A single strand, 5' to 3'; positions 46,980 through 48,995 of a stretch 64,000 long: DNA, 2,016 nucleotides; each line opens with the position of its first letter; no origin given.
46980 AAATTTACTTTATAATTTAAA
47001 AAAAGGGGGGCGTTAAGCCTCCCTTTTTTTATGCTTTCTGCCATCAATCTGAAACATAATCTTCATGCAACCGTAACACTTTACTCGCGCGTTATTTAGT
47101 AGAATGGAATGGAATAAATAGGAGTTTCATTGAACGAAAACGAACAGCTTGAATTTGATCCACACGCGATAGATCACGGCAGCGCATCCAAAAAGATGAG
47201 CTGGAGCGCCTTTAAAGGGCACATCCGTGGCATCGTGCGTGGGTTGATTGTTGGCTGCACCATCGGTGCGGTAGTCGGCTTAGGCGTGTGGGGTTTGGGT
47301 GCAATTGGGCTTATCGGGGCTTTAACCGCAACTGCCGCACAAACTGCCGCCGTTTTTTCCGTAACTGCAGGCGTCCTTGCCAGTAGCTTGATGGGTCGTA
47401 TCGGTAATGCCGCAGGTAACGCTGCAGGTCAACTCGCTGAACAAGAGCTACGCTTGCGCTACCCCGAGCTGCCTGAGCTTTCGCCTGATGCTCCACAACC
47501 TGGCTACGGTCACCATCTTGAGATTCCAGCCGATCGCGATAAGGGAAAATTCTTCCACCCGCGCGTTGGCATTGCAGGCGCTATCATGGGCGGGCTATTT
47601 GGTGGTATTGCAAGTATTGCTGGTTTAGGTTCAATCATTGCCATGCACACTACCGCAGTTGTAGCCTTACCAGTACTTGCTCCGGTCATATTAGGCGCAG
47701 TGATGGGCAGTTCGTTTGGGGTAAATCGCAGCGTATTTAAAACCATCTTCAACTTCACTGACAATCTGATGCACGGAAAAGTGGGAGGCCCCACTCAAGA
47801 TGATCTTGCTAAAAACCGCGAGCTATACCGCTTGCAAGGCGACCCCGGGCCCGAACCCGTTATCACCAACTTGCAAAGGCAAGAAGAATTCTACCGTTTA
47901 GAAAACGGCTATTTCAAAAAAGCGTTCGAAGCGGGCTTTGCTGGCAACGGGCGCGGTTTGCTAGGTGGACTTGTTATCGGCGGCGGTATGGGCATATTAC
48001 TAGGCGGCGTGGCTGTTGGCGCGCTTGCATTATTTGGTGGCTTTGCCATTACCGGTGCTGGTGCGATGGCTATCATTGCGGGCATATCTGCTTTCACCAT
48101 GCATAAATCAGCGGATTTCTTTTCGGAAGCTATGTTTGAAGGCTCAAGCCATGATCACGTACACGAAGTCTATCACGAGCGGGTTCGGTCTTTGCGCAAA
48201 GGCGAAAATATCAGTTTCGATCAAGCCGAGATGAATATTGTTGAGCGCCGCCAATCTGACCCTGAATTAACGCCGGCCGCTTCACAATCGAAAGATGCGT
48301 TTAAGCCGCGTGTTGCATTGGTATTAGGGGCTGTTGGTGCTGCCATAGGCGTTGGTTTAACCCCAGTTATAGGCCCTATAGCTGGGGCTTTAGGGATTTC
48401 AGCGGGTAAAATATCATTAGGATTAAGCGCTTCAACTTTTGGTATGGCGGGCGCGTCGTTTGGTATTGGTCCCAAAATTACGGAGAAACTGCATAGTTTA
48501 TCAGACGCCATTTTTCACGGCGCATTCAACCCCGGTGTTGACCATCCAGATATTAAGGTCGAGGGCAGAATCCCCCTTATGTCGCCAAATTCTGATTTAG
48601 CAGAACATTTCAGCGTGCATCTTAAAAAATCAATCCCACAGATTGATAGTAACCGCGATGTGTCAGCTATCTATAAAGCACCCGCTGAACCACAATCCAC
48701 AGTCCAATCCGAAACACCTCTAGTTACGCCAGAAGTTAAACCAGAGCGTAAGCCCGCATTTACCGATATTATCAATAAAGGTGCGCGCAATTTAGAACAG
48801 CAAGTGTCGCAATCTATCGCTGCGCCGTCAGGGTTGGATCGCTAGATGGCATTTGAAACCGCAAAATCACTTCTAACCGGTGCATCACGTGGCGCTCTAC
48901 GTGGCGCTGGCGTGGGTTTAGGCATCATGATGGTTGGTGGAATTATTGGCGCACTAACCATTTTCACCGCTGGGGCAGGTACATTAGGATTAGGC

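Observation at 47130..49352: Two-gene locus encoding repeated glycine-zipper / bilobed hydrophobic modules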

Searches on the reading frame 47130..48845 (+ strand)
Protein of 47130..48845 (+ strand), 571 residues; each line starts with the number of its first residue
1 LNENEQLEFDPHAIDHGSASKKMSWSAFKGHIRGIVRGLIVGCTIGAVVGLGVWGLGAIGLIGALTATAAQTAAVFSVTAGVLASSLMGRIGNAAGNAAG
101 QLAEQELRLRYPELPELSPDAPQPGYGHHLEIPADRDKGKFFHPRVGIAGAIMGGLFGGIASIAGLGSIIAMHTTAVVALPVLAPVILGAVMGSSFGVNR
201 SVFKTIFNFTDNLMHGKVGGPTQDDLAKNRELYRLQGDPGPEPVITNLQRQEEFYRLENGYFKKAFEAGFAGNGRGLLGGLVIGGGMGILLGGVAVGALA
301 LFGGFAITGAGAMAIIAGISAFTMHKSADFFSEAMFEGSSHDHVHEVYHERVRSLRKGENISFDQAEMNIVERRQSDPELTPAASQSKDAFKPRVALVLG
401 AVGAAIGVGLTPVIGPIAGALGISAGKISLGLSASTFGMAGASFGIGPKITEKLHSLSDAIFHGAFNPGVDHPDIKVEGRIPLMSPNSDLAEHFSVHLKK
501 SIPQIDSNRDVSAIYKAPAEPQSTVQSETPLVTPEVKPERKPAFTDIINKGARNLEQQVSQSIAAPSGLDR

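Call 3: search_protein_families(library=pfam, proteins=[window:47130-48845:+], max_evalue=1)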
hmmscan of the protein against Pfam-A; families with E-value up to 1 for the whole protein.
window:47130-48845:+ (571 aa): 0 families

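Call 4: search_protein_families(library=ncbifam, proteins=[window:47130-48845:+], max_evalue=1)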
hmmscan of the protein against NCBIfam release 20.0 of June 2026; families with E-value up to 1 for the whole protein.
window:47130-48845:+ (571 aa): 0 families

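Call 8: find_homologous_proteins(query=window:47130-48845:+, max_evalue=0.01)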
Query window:47130-48845:+ (571 aa): 20 proteins with E <= 0.01 among 8000 candidates.
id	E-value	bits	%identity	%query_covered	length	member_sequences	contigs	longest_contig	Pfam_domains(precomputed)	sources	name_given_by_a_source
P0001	0.0e+0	1256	100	100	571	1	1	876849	-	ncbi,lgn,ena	-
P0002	2.0e-234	797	64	96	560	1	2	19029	-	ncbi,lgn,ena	-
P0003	1.1e-195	669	60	87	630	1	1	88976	-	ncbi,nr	ncbi:MAG: hypothetical protein P8P30_04370 [Rickettsiales bacterium]|nr:hypothetical protein [Ricket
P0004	2.7e-195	668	54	100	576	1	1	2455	-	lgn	-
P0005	1.8e-193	662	55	98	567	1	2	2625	-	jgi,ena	-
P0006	5.1e-189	648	50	99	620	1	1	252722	-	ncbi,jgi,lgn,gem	-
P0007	1.2e-166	574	50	98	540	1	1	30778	-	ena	-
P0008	7.1e-163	561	48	99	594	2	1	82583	-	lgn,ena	-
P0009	6.7e-153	528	45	99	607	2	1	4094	-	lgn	-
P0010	2.9e-115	404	39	98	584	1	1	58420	-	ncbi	-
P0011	5.6e-111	390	38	96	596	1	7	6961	-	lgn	-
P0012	1.6e-107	378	48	63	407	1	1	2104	-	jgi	-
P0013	6.4e-92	327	35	96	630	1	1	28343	-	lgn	-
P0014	7.2e-81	291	37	82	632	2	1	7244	-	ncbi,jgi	jgi:hypothetical protein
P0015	3.7e-80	288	35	94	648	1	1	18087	-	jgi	jgi:hypothetical protein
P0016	1.2e-50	191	32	86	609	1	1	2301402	-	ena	-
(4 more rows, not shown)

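Call 11: find_encoding_contigs(protein=P0001, flank=6000, max_places=3)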
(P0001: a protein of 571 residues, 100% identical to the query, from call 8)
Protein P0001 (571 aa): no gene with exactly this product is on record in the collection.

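Call 12: find_encoding_contigs(protein=P0006, flank=6000, max_places=3)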
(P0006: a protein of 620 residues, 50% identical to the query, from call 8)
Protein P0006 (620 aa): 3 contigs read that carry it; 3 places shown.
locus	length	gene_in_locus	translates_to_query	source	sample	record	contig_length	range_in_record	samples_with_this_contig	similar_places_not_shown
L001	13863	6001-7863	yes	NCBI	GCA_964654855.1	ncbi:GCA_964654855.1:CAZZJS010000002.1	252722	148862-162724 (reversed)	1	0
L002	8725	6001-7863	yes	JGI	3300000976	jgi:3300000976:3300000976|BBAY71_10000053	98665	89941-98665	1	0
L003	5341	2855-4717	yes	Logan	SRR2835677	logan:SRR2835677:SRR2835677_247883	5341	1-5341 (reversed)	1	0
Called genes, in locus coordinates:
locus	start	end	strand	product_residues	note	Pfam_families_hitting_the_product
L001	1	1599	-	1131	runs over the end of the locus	PF00580:UvrD-helicase, PF13245:AAA_19, PF13361:UvrD_C, PF13538:UvrD_C_2 (faint), PF12705:PDDEXK_1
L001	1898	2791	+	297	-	-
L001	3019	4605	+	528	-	PF01039:Carboxyl_trans, PF03255:ACCA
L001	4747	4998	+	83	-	PF00462:Glutaredoxin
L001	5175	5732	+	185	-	PF00691:OmpA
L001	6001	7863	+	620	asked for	-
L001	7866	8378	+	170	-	-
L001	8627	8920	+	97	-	-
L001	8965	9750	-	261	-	PF07963:N_methyl (weak)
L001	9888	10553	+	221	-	PF07963:N_methyl (weak)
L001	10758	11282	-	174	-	PF00565:SNase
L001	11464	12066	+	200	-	PF19541:DUF6065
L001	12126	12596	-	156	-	-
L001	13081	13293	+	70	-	-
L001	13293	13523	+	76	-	-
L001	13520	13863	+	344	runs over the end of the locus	PF08240:ADH_N, PF13602:ADH_zinc_N_2 (faint), PF16912:Glu_dehyd_C, PF00107:ADH_zinc_N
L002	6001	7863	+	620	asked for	-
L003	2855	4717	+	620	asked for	-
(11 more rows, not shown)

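Call 13: find_encoding_contigs(protein=P0016, flank=6000, max_places=2)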
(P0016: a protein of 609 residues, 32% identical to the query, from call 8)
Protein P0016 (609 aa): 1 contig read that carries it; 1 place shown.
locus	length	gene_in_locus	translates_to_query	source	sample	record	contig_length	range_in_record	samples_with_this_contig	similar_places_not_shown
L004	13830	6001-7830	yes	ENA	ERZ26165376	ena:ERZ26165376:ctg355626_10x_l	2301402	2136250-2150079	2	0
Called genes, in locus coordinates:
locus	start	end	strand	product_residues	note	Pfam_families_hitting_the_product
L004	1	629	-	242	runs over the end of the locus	-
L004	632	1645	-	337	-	PF02445:NadA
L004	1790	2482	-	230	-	PF00005:ABC_tran, PF13304:AAA_21 (faint)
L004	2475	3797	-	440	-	PF12704:MacB_PCD, PF02687:FtsX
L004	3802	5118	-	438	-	PF00587:tRNA-synt_2b, PF03129:HGTP_anticodon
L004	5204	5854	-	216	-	PF07330:DUF1467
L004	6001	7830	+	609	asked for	-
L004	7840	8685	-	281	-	PF00351:Biopterin_H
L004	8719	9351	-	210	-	-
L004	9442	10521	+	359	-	PF14696:Glyoxalase_5, PF00903:Glyoxalase, PF13669:Glyoxalase_4 (weak)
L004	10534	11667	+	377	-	PF20510:HgmA_N, PF04209:HgmA_C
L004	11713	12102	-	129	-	-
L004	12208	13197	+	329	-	PF18288:FAA_hydro_N_2, PF01557:FAA_hydrolase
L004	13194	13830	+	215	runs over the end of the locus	PF02798:GST_N, PF13417:GST_N_3, PF13409:GST_N_2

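Call 14: find_encoding_contigs(protein=P0010, flank=6000, max_places=2)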
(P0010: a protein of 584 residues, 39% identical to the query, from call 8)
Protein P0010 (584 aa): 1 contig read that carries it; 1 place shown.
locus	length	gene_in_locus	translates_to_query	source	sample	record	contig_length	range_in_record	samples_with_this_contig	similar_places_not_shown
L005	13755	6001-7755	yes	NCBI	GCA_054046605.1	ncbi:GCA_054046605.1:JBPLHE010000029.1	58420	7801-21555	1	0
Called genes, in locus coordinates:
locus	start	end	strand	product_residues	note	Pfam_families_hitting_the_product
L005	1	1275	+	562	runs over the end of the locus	PF13481:AAA_25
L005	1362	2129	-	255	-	PF05023:Phytochelatin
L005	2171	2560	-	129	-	PF01502:PRA-CH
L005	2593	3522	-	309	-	PF03631:Virul_fac_BrkB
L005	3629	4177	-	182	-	-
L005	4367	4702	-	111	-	PF00462:Glutaredoxin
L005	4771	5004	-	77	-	PF01722:BolA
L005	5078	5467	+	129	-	PF03061:4HBT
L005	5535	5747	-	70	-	PF07330:DUF1467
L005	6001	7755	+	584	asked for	-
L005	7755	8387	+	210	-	-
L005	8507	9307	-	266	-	PF12146:Hydrolase_4, PF00561:Abhydrolase_1, PF12697:Abhydrolase_6, PF00326:Peptidase_S9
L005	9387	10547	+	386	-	PF13439:Glyco_transf_4, PF13579:Glyco_trans_4_4, PF20706:GT4-conflict (weak), PF00534:Glycos_transf_1, PF13692:Glyco_trans_1_4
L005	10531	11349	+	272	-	PF00535:Glycos_transf_2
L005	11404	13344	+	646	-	PF02824:TGS, PF07973:tRNA_SAD, PF00587:tRNA-synt_2b, PF03129:HGTP_anticodon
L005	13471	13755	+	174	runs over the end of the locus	PF05198:IF3_N, PF00707:IF3_C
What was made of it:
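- DUF1467 adjacency is also seen for the full-size forms in L004 and L005 (calls 13, 14).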

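Call 15: find_encoding_contigs(protein=P0013, flank=6000, max_places=2)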
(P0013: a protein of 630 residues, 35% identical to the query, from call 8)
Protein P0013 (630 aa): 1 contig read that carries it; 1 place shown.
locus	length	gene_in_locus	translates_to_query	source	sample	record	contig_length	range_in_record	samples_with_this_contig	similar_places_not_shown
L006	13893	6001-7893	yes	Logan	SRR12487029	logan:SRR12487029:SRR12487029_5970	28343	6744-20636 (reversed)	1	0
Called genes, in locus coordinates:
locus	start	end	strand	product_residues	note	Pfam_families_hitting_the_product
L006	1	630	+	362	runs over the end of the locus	PF00953:Glycos_transf_4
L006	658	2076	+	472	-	PF21799:MurD-like_N (weak), PF08245:Mur_ligase_M, PF02875:Mur_ligase_C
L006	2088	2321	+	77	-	PF01722:BolA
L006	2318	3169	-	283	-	PF02749:QRPTase_N, PF01729:QRPTase_C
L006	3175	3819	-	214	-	-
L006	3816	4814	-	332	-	PF02445:NadA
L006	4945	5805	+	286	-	PF09361:Phasin_2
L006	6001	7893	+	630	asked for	-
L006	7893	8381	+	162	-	-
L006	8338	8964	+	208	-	-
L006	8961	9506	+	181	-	-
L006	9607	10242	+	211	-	-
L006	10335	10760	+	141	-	-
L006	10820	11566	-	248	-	PF02107:FlgH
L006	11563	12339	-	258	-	PF13144:ChapFlgA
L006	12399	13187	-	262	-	PF00460:Flg_bb_rod, PF22692:LlgE_F_G_D1, PF06429:Flg_bbr_C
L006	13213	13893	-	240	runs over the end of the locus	PF00460:Flg_bb_rod, PF22692:LlgE_F_G_D1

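Call 16: find_related_loci(query=A1, collection=genome_contigs, flank=8000)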
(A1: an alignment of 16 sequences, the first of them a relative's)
Query A1 (571 aa) in genome_contigs; peptide patterns used: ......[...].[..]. (x = any residue, [..] = any of these).
22 stretches matched a pattern; 4 encode a relative of the query (tblastn E <= 1e-3); 4 distinct loci.
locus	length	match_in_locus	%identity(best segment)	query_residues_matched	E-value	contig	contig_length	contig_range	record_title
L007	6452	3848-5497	64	1-549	0e+0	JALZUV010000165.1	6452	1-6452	MAG: Rickettsiales bacterium isolate g2_MAG_00008 g2_MAG_00008_000000000165, whole genome shotgun sequence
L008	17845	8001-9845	50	4-571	5e-179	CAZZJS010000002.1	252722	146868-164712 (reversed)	MAG TPA_asm: uncultured Rickettsiales bacterium isolate SRP065251_co1_43 genome assembly, contig: NODE_5_length_252722_c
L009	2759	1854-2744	40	15-294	2e-58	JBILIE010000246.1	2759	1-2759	MAG: Rickettsiales bacterium isolate ME2017-05-12_3300034357_group7_bin91 Rohwer_bin2003_scaffold_35254_c1, whole genome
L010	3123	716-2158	34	1-490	7e-51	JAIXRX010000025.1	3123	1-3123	MAG: Alphaproteobacteria bacterium isolate C4_MAG_00079 pond_C4_MAG_00079_000000000133, whole genome shotgun sequence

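Call 19: search_solved_structures(query=A1, max_evalue=10, show_alignments=2)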
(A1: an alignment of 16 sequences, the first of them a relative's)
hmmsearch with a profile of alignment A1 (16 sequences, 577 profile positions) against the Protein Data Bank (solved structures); distinct sequences matched with E-value up to 10: 7.
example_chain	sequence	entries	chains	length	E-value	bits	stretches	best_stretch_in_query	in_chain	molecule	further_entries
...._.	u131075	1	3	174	0.39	12.2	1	288-368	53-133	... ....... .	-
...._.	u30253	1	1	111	0.6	11.5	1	210-237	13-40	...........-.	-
9no4_R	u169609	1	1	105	0.71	11.3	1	467-505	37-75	AcrIIIA2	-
9nq7_T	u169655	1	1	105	0.71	11.3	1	467-505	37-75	AcrIIIA2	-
2k1k_A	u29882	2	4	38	0.76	11.2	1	284-311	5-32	Ephrin type-A receptor 1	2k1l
29vf_O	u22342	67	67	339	2.2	9.7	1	499-555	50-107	TATA-box-binding protein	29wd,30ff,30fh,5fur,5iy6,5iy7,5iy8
4fe8_A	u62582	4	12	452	6.4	8.1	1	503-535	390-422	Maltose-binding periplasmic protein,Huntingtin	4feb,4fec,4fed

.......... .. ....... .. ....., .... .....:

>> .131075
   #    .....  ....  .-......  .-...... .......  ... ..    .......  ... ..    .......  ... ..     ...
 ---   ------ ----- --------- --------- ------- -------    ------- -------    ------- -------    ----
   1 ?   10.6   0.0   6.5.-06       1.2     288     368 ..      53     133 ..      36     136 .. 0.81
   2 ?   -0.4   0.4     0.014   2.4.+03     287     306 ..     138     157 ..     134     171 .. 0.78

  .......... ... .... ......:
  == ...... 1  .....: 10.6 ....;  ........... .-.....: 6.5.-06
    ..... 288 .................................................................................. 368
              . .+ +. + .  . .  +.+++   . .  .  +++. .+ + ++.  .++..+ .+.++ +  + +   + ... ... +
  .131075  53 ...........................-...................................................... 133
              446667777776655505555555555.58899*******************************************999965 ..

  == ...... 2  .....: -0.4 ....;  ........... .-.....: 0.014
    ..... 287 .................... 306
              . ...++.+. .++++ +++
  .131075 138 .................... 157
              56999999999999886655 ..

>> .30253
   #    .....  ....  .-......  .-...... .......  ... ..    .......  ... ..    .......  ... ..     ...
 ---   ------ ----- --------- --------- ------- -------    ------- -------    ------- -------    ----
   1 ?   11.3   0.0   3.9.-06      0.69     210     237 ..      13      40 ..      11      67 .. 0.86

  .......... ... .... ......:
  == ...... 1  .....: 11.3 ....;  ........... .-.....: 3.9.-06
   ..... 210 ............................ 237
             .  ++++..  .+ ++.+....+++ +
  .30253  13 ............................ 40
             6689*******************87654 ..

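Call 27: predict_structure(alignment_id=A1)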
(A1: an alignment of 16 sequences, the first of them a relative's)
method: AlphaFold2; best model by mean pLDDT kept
length: 571 residues; sequences in the alignment: 16
mean_pLDDT: 68.7   pTM: 0.68
mean pLDDT of the five models: 68.7, 68.2, 67.2, 63.4, 60.3
residues with pLDDT >= 90: 33; 70-90: 287; 50-70: 134; < 50: 117
segments of 3 or more residues with pLDDT < 50: 1-17, 123-134, 420-422, 424-426, 470-476, 501-571
pLDDT, mean of each block of 10 residues (from residue 1): 31 43 79 90 90 83 69 87 88 89 88 64 46 54 79 87 73 56 79 80 67 62 66 60 72 83 89 76 78 79 63 74 80 84 90 86 88 68 62 87 80 60 53 83 84 86 64 47 75 65 37 30 29 33 42 44 38 32
secondary structure, 60 per line:
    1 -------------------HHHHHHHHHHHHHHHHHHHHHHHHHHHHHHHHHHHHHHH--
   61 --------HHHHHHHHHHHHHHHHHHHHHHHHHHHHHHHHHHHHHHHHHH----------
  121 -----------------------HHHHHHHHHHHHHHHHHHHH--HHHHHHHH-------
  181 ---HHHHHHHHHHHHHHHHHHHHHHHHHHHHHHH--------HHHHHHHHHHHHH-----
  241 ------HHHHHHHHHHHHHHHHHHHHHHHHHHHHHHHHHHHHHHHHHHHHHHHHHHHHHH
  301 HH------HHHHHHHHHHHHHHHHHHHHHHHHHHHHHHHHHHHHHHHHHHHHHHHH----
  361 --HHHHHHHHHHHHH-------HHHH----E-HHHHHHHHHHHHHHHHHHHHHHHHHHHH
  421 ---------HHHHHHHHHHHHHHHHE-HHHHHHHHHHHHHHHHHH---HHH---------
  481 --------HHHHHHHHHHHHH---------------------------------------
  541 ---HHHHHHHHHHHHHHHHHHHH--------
elements in order: H20-58 H69-110 H144-163 H166-173 H184-214 H223-235 H247-302 H309-356 H363-375 H383-386 H393-420 H430-445 H448-465 H489-501 H544-563

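Call 28: search_protein_representatives(alignment_id=A1)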
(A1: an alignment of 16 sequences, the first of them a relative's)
Query: 16 sequences, 577 profile positions. Proteins with E-value up to 0.001 (for the whole library): 222; up to 1e-10: 127; up to 1e-30: 39. The best 150 are listed.
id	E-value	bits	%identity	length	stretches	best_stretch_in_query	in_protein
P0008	2.0e-238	808.9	-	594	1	4-569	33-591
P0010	1.6e-221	753.1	-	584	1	13-561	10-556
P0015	3.6e-201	685.9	-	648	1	11-572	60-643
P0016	4.6e-175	599.7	-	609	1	14-573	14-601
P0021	8.4e-175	598.8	-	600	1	13-557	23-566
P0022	7.3e-174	595.7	-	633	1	13-506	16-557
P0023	5.6e-173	592.8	-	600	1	11-568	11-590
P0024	2.9e-169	580.5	-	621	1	13-513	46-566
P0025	1.1e-151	522.4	-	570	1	12-565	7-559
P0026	1.5e-143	495.6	-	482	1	91-553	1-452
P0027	4.5e-137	474.2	-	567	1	14-556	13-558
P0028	3.2e-124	431.8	-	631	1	13-571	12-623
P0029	1.2e-119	416.7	-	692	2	14-455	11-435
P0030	1.2e-95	337.5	-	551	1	8-549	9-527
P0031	5.8e-76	272.5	-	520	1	11-499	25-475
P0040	1.1e-58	215.4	-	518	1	14-480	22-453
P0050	1.0e-41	159.4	-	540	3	16-319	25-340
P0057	8.3e-30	120.1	-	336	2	131-257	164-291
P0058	1.7e-29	119.1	-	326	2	7-112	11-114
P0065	8.2e-28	113.5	-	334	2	11-113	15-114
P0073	2.5e-26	108.6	-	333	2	12-112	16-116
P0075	7.6e-26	107.0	-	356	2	146-248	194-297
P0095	9.1e-21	90.2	-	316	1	15-251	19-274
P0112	1.1e-16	76.8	-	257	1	19-239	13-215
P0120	2.7e-14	68.8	-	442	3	15-111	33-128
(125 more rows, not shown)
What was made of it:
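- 20 word-index hits (call 8) and 222 profile hits at E <= 1e-3 (call 28).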

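Call 30: list_cluster_members(proteins=[P0057, P0058, P0065, P0075, P0095, P0112, P0120, P0030, P0040, P0050])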
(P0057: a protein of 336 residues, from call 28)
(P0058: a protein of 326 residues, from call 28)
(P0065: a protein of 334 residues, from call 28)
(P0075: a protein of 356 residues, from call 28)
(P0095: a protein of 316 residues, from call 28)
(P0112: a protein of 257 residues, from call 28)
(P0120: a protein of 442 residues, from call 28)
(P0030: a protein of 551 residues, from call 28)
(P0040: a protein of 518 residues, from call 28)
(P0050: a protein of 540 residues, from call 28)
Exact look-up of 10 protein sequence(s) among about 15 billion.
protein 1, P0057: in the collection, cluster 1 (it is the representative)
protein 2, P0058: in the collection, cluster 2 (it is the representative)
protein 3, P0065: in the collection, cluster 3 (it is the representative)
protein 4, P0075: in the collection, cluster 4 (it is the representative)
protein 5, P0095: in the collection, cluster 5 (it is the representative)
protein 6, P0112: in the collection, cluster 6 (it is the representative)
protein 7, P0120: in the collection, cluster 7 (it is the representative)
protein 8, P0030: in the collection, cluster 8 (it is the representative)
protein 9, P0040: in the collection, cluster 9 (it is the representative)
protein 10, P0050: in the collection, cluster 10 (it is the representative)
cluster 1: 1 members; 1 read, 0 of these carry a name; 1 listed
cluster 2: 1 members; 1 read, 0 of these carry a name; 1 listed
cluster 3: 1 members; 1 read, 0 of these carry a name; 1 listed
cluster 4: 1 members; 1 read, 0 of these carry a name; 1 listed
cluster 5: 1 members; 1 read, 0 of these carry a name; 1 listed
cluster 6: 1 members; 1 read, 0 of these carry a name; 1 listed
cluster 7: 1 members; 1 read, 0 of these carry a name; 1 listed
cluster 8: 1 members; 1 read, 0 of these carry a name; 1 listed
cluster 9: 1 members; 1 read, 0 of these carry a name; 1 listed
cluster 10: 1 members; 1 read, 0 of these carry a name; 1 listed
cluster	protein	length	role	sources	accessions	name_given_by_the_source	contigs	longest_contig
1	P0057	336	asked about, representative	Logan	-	-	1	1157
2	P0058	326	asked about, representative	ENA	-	-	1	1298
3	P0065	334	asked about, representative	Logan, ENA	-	-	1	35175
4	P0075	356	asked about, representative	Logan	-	-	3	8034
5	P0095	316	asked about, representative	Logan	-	-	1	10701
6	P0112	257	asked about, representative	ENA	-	-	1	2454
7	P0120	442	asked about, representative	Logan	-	-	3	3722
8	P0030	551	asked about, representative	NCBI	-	-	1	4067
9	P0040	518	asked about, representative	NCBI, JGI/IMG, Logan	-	-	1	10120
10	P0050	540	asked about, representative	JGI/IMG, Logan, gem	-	-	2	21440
